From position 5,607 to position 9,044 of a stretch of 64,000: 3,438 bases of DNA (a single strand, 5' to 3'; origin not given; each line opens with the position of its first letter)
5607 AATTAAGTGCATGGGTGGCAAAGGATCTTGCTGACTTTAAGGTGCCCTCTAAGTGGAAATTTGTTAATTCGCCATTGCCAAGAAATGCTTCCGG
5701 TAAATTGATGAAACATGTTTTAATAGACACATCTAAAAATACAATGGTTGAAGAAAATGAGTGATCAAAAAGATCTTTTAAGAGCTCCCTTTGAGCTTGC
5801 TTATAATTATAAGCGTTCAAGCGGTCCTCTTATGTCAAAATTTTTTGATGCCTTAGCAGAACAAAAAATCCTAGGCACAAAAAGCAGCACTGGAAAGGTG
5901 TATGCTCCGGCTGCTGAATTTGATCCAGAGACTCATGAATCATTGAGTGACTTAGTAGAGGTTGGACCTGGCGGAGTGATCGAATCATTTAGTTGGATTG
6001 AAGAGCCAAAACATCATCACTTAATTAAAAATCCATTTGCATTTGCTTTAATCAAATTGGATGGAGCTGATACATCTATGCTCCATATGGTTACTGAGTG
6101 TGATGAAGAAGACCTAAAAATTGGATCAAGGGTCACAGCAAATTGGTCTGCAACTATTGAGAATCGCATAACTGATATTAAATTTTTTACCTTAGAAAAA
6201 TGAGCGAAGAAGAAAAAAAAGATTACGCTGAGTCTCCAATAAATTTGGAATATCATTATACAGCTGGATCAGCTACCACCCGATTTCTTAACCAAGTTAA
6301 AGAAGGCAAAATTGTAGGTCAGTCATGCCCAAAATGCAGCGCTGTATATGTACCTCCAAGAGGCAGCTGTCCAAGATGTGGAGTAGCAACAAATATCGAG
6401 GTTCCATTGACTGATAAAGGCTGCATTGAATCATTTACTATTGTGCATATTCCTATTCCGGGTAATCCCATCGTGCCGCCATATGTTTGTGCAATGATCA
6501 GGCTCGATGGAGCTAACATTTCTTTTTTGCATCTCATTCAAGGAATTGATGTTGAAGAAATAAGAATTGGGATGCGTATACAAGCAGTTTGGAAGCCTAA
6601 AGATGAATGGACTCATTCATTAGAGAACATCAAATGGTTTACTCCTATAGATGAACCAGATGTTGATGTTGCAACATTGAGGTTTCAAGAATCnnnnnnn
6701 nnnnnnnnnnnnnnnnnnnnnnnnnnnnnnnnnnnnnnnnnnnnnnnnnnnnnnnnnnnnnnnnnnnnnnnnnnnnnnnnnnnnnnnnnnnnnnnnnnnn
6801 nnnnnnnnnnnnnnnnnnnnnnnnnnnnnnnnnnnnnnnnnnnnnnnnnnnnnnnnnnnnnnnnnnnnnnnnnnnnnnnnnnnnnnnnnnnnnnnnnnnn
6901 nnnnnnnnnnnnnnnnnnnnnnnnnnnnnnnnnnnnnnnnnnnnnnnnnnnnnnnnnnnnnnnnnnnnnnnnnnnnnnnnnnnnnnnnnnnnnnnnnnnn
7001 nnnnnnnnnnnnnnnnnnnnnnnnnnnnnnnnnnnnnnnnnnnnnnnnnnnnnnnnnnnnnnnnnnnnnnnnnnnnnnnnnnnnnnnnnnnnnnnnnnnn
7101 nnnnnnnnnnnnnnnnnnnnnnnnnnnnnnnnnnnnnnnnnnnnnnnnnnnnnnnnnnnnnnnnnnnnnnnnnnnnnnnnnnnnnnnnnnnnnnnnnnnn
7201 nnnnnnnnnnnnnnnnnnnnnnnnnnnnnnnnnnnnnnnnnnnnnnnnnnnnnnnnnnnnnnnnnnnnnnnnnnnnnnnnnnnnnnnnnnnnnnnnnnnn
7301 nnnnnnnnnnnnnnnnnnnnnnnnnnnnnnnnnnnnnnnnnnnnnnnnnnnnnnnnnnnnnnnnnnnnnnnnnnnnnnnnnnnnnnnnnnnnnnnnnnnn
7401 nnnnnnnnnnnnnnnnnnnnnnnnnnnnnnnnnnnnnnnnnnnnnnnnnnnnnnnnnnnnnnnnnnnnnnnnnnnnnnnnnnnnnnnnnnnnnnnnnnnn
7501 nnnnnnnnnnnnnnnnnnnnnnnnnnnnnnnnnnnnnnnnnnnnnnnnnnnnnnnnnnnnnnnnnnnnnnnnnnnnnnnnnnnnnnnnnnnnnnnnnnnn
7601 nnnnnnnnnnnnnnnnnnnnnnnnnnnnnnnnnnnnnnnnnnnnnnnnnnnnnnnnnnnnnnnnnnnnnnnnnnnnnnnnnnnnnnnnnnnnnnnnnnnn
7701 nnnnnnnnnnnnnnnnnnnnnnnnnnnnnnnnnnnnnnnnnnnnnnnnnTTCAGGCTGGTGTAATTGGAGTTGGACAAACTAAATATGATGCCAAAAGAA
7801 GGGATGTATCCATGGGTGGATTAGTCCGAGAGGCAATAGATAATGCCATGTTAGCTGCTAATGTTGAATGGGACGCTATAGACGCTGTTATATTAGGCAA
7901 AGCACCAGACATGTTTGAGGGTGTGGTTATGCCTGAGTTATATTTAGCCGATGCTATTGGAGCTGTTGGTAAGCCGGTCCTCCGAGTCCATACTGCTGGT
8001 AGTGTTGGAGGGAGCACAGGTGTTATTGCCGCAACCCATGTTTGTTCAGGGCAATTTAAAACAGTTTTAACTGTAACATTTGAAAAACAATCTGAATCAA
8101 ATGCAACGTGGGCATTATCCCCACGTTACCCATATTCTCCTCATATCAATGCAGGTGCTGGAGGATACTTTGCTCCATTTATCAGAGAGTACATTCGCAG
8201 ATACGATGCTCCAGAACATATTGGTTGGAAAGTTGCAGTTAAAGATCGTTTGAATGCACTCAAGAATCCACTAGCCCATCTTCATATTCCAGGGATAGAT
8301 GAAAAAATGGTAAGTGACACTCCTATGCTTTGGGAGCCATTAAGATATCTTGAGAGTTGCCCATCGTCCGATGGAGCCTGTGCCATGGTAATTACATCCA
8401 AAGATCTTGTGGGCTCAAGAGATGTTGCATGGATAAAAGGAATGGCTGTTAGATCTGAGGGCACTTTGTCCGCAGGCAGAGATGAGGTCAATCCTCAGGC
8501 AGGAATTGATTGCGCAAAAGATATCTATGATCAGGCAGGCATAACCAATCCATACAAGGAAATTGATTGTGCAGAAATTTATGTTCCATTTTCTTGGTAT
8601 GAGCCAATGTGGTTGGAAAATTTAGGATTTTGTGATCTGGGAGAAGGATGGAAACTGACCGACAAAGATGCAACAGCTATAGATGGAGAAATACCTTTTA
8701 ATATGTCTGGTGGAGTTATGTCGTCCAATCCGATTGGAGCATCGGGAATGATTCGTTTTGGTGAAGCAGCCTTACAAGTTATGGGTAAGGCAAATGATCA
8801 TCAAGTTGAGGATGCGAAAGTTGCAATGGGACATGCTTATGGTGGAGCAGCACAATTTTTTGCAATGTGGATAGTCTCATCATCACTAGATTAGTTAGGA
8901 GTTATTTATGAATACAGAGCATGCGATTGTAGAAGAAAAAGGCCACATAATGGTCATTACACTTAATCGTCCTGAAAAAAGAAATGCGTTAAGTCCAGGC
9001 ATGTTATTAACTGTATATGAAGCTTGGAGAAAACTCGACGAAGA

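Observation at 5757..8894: Four translationally coupled genes: two DUF35 OB-fold proteins plus two thiolase-fold proteins that both lack the catalytic cysteine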

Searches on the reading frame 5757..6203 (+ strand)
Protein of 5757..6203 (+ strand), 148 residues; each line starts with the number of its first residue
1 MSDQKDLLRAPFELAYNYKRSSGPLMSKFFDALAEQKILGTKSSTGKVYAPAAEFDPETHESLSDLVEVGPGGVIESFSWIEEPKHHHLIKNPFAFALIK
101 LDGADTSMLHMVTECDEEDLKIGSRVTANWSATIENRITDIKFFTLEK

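Call 5: search_protein_families(library=pfam, proteins=[window:5757-6203:+], max_evalue=0.01)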
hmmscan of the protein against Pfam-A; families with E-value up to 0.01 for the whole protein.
window:5757-6203:+ (148 aa): 1 family
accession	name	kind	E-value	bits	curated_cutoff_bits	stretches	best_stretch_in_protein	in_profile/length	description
PF01796.24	OB_ChsH2_C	-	1.3e-10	41.5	27.1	1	67-130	2-64/65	ChsH2, C-terminal OB-fold domain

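Call 6: search_protein_families(library=ncbifam, proteins=[window:5757-6203:+], max_evalue=0.01)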
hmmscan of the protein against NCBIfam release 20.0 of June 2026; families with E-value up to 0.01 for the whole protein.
window:5757-6203:+ (148 aa): 0 families

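Call 73: search_solved_structures(query=window:5757-6203:+, max_evalue=1, show_alignments=1)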
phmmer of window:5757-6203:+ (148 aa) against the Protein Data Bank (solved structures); distinct sequences matched with E-value up to 1: 3.
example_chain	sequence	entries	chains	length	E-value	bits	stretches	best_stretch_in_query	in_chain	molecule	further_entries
3irb_A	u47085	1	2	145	9e-06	29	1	15-110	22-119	uncharacterized protein from DUF35 family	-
8oq4_A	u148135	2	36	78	0.37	14.1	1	25-80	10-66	Apolipoprotein A-II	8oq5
5t86_A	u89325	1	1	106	0.51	13.6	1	12-76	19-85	CdiA toxin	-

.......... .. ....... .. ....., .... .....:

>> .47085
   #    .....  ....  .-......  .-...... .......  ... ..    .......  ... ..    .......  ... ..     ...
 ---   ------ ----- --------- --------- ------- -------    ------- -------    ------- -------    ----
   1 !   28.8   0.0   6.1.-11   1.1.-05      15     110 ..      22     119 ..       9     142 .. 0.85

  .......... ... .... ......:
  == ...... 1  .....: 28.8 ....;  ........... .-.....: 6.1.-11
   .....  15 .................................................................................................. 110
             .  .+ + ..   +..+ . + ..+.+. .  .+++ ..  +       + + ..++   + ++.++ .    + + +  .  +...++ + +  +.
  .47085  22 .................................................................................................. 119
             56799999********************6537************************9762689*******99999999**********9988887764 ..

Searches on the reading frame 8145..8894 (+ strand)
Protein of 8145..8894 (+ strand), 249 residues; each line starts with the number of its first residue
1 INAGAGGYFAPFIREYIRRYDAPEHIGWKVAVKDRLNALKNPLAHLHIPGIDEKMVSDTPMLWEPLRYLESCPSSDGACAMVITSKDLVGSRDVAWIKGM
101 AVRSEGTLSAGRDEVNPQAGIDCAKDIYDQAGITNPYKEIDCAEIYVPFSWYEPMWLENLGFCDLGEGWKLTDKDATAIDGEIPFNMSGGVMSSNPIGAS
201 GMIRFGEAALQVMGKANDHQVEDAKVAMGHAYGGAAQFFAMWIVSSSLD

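Call 38: search_solved_structures(query=window:8145-8894:+, max_evalue=0.01, show_alignments=5)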
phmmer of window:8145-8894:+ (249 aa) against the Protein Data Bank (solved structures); distinct sequences matched with E-value up to 0.01: 17.
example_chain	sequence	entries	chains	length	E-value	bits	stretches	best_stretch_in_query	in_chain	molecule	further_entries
4yzo_A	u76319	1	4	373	9.9e-30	107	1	15-235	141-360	Putative acyl-CoA acyltransferase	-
7yvy_A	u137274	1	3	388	6.3e-23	84.7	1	12-238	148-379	Acetyl-CoA acetyltransferase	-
6hsj_A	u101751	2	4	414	8.2e-20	74.5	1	9-234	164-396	SCP2-thiolase (type-1)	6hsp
6hrv_A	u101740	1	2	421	8.6e-20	74.4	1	9-234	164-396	SCP2-thiolase (type-1)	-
7pxp_C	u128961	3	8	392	1.6e-18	70.3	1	29-235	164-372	Benzoylsuccinyl-CoA thiolase subunit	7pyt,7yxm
4u4e_A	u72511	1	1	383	3.1e-17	66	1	15-236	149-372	Thiolase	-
6esq_A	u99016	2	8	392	1.9e-13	53.6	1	9-237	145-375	acetoacetyl-CoA thiolase | Acetyl-CoA acetyltransferase thiolase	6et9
6ok1_A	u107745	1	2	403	3.7e-13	52.7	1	8-215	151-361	Lipid-transfer protein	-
9myr_A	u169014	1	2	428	2.6e-12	49.9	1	20-234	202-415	Nonspecific lipid-transfer protein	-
4bia_A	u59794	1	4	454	5.3e-12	48.9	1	30-223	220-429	3-KETOACYL-COA THIOLASE, PUTATIVE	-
4bi9_A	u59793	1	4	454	1e-11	48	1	30-223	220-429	3-KETOACYL-COA THIOLASE, PUTATIVE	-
9skm_I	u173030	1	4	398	2e-11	47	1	120-241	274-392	2,4-diacetylphloroglucinol biosynthesis protein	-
9skh_I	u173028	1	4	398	2e-11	47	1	120-241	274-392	2,4-diacetylphloroglucinol biosynthesis protein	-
3zbl_A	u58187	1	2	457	8e-11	45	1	29-223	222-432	3-KETOACYL-COA THIOLASE-LIKE PROTEIN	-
3zbk_A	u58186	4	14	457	8.9e-11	44.9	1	29-223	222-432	3-KETOACYL-COA THIOLASE-LIKE PROTEIN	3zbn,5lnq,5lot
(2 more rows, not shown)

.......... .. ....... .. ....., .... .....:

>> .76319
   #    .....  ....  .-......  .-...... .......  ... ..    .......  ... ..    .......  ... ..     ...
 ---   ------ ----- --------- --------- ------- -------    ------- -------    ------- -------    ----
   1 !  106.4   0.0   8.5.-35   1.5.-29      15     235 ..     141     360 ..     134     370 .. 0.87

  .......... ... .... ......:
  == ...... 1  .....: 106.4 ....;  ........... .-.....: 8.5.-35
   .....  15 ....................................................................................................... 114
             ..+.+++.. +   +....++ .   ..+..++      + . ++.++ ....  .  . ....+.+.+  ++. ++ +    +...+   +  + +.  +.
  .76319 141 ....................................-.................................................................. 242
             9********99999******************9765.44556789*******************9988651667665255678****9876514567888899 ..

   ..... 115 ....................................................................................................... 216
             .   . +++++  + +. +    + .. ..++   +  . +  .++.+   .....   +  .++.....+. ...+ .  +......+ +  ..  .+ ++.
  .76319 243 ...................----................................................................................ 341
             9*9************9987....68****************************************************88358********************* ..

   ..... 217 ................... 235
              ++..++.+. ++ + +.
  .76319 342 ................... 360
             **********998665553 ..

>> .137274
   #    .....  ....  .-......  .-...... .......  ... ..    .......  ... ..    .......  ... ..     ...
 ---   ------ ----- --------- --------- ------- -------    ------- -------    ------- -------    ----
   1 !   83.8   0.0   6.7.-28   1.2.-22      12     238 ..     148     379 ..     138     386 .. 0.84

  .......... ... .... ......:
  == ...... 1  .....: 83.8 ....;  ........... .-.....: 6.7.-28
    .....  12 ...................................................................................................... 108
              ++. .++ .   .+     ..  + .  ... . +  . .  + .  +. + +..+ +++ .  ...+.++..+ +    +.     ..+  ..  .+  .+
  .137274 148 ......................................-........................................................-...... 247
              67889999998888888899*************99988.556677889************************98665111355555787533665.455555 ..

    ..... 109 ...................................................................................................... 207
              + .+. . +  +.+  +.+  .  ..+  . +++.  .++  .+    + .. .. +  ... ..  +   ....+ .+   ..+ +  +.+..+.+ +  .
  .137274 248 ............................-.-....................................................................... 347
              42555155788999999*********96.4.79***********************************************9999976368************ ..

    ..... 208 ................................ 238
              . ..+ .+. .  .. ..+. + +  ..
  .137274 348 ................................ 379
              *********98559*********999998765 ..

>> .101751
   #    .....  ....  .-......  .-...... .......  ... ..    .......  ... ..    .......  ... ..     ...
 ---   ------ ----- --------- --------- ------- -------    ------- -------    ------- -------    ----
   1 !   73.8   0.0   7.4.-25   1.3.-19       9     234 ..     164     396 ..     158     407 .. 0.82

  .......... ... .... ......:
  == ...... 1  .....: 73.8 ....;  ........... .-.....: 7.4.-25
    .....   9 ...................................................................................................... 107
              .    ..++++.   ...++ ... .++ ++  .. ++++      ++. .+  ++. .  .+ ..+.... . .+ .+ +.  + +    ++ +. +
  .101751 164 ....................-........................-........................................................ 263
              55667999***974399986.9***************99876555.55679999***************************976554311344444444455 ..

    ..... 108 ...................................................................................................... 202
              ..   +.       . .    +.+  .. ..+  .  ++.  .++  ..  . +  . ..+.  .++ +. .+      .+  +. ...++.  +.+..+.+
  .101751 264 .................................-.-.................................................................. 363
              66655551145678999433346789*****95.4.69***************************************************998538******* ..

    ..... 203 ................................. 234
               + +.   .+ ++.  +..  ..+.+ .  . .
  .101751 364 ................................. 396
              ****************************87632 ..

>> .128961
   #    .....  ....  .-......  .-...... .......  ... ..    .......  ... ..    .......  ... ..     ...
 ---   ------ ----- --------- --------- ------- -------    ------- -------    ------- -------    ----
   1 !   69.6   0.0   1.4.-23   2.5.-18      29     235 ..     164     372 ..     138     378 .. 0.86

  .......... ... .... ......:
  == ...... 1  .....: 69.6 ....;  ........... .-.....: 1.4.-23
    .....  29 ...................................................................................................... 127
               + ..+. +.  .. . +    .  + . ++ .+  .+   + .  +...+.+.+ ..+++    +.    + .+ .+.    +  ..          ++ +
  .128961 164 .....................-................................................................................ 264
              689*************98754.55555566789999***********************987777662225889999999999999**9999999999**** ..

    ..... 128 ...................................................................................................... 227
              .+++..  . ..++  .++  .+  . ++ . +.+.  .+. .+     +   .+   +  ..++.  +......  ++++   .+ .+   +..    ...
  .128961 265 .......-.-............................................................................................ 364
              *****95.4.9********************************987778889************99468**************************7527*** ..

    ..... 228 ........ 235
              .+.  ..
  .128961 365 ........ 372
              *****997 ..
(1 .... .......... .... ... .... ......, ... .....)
